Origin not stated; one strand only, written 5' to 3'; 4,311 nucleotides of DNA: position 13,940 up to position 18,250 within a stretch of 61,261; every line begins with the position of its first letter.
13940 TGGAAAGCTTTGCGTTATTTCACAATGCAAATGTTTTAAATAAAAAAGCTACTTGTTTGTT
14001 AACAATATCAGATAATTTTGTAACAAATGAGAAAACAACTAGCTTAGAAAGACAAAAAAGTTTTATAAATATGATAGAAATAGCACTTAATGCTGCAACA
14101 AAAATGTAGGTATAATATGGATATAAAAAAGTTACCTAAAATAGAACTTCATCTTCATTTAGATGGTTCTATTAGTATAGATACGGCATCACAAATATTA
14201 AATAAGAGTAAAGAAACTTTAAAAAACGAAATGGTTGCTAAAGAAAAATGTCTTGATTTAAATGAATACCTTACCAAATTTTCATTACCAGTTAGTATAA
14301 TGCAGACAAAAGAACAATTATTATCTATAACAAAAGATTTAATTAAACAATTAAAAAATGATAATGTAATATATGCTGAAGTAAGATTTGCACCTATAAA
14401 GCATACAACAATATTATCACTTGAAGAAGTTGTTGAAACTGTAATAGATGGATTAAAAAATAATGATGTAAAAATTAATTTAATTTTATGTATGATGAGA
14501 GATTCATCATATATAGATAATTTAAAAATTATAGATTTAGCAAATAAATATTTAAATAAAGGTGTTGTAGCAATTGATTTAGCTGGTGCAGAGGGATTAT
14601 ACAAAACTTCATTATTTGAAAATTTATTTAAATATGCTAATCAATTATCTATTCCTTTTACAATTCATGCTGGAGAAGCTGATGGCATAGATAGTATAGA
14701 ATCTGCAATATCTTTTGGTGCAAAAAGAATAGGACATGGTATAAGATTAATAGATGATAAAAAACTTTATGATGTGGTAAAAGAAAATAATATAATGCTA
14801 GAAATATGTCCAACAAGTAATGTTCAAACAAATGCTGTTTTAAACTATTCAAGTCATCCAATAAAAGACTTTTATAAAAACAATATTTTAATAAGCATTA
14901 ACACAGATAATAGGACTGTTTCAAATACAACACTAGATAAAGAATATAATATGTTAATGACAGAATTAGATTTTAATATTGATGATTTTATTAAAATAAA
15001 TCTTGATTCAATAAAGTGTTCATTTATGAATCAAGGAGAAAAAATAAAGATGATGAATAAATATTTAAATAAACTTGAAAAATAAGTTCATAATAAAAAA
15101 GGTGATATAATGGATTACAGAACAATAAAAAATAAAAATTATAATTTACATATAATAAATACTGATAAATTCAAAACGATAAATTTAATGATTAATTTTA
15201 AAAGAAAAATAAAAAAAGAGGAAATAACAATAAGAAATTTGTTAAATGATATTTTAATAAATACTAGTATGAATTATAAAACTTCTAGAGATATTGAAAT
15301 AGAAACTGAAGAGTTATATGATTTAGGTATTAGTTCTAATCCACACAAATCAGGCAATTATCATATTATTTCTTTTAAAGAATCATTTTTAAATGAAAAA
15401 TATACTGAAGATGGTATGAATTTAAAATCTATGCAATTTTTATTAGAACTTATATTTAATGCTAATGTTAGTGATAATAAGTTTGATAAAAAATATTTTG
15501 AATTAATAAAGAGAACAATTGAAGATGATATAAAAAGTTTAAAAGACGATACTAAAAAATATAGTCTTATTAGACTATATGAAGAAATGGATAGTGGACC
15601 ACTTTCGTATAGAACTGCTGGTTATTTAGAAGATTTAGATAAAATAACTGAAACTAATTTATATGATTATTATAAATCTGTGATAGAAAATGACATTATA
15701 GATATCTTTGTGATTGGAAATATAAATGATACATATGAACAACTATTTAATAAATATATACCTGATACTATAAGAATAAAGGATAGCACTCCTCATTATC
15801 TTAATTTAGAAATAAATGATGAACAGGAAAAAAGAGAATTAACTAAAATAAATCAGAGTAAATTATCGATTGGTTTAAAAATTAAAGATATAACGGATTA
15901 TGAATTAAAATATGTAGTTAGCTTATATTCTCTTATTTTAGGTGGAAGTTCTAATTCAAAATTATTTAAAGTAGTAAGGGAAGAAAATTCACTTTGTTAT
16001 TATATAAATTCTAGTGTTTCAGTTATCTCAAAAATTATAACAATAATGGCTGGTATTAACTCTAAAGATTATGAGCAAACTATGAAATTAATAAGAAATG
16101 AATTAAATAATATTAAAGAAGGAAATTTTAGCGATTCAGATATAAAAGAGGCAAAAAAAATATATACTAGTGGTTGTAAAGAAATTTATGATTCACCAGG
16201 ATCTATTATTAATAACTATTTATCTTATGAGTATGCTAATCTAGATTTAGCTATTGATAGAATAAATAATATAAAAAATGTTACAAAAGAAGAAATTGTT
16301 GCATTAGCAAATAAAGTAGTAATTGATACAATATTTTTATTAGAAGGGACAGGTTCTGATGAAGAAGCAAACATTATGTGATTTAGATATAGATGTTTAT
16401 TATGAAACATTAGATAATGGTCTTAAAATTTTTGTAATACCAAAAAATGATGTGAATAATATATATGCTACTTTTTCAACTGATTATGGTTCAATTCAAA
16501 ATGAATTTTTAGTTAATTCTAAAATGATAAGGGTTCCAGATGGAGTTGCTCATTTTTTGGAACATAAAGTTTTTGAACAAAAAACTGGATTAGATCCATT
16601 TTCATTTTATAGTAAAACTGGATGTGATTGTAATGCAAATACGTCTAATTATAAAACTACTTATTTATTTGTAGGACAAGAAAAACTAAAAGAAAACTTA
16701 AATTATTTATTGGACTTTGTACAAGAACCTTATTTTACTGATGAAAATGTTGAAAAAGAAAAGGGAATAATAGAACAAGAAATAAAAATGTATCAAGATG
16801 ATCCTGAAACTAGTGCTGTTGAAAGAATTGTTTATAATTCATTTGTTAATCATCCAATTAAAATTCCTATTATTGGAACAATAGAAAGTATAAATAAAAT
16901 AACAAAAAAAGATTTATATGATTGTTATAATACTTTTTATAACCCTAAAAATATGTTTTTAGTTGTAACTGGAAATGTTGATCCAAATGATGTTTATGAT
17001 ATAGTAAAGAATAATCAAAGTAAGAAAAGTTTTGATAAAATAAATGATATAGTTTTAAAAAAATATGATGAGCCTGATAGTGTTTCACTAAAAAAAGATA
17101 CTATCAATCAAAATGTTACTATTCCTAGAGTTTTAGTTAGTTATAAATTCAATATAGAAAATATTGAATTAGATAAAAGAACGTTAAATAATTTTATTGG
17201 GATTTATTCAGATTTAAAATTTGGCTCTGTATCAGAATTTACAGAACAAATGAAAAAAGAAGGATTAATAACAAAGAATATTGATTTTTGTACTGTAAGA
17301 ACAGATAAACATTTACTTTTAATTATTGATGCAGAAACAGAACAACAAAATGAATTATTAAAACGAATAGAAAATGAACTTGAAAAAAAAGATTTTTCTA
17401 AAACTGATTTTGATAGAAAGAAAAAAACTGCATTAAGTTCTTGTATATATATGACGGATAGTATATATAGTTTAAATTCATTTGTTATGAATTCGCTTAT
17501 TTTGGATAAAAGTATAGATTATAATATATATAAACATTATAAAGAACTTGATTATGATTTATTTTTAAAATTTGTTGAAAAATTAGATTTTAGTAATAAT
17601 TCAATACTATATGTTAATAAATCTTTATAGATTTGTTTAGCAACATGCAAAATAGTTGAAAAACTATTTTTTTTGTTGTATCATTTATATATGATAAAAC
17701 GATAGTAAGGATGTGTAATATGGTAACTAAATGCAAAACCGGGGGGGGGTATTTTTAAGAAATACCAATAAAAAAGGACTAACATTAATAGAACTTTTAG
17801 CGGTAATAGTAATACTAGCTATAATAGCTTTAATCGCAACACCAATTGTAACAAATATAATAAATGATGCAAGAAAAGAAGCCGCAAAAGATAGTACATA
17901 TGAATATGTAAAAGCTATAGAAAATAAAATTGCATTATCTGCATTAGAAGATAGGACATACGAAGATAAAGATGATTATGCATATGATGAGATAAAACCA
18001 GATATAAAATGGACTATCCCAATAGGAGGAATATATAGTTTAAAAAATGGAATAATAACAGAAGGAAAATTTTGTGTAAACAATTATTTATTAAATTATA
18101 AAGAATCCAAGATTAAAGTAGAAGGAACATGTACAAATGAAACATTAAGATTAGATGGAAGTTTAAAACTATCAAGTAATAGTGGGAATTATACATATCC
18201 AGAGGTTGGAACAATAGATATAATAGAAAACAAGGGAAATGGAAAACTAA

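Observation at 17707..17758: G9 tract positioned to act as a three-state translational phase switch for the giant pilin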

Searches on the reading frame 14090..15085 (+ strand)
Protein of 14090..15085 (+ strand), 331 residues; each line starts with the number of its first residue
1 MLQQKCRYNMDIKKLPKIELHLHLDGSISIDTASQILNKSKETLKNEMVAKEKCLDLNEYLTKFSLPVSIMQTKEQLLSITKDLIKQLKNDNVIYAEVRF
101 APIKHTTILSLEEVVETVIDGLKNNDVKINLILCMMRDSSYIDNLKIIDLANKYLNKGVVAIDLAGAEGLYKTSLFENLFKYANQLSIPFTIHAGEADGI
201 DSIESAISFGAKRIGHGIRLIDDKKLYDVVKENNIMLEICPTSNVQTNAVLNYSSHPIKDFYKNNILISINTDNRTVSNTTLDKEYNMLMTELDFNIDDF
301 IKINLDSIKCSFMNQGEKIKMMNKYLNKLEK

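Call 5: search_protein_families(library=pfam, proteins=[window:14090-15085:+], max_evalue=0.01)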
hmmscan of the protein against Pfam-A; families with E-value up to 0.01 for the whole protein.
window:14090-15085:+ (331 aa): 1 family
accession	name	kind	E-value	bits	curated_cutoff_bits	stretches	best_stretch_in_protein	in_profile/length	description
PF00962.28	A_deaminase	-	3.6e-73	247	27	1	16-324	1-326/330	Adenosine deaminase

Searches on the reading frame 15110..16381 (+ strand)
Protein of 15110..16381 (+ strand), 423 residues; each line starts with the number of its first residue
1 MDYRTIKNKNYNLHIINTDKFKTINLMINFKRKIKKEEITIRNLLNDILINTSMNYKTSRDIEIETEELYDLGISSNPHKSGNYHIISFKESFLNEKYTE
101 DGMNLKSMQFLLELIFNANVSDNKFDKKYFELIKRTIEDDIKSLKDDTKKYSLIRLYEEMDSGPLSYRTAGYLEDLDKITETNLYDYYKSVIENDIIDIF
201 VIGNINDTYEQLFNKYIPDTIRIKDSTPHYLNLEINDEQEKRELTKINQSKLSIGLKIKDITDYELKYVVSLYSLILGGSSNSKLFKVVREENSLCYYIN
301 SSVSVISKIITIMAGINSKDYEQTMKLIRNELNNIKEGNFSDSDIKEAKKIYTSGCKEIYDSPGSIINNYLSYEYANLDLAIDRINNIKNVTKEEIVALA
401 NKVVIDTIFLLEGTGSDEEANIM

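Call 5: search_protein_families(library=pfam, proteins=[window:15110-16381:+], max_evalue=0.01)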
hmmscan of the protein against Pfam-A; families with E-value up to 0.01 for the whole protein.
window:15110-16381:+ (423 aa): 1 family
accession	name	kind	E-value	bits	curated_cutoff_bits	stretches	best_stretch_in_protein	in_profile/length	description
PF05193.26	Peptidase_M16_C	-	1.9e-24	86.9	23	1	178-351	1-180/181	Peptidase M16 inactive domain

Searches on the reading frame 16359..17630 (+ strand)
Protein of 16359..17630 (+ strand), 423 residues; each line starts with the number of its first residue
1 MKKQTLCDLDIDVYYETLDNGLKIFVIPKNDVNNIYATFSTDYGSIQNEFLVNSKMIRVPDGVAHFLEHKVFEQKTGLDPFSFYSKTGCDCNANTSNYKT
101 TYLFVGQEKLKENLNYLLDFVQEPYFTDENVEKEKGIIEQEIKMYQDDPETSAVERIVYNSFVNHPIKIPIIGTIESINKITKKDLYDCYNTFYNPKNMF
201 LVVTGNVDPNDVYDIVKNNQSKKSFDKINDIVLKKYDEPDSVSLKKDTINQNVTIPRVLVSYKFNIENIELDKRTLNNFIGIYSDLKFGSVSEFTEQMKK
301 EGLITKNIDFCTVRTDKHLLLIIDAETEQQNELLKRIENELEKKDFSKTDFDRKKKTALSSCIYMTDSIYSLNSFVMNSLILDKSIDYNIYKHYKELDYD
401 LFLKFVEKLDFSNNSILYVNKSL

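Call 5: search_protein_families(library=pfam, proteins=[window:16359-17630:+], max_evalue=0.01)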
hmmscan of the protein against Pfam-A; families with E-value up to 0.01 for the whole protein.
window:16359-17630:+ (423 aa): 2 families
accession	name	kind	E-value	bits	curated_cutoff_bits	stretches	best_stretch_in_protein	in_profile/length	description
PF00675.25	Peptidase_M16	-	6.9e-18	65.4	22.3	1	62-174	32-148/149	Insulinase (Peptidase family M16)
PF05193.26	Peptidase_M16_C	-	1.3e-11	45.1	23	1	180-356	1-179/181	Peptidase M16 inactive domain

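Call 31: find_encoding_contigs(protein=window:16359-17630:+, flank=3000, max_places=10)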
Protein window:16359-17630:+ (423 aa): 16 contigs read that carry it; 5 places shown.
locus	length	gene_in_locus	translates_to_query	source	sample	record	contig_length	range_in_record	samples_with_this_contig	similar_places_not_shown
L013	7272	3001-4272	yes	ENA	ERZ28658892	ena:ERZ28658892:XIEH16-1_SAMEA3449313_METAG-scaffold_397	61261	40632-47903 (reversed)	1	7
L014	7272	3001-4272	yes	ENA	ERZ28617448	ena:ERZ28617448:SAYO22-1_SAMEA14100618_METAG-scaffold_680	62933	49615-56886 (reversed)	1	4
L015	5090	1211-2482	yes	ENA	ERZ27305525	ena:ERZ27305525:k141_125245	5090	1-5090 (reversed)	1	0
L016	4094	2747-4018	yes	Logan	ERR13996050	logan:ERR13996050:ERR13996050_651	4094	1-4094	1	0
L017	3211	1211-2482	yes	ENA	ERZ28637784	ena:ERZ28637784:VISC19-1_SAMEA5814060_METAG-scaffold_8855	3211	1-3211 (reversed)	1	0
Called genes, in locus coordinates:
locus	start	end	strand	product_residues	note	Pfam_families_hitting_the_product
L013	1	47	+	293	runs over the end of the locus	PF01745:IPT, PF01715:IPPT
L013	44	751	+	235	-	PF01048:PNP_UDP_1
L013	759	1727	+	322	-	PF00962:A_deaminase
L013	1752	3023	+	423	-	PF05193:Peptidase_M16_C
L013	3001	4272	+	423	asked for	PF00675:Peptidase_M16, PF05193:Peptidase_M16_C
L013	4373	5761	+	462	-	PF07963:N_methyl (weak)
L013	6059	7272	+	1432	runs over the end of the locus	PF04234:CopC (faint)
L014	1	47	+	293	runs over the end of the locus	PF01745:IPT, PF01715:IPPT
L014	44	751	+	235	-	PF01048:PNP_UDP_1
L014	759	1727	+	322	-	PF00962:A_deaminase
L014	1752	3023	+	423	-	PF05193:Peptidase_M16_C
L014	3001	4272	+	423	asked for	PF00675:Peptidase_M16, PF05193:Peptidase_M16_C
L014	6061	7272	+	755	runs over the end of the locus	PF04234:CopC (faint)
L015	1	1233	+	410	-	?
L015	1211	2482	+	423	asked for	PF00675:Peptidase_M16, PF05193:Peptidase_M16_C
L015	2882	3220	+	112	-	-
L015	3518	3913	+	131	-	-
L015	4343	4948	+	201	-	PF12733:Cadherin-like (weak)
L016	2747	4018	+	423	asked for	PF00675:Peptidase_M16, PF05193:Peptidase_M16_C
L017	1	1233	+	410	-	?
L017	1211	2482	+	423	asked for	PF00675:Peptidase_M16, PF05193:Peptidase_M16_C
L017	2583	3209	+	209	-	?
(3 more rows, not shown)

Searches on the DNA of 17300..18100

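Call 87: search_rna_families(source=window, start=17300, end=18100, threshold=evalue, max_evalue=1)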
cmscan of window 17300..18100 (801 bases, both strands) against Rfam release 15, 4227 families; matches with E-value up to 1: 1.
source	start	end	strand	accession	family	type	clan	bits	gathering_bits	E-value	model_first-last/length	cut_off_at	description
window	17381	17440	+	RF00274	SNORD57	Gene; snRNA; snoRNA; CD-box;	CL00058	19.1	47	0.44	1-72/72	no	Small nucleolar RNA SNORD57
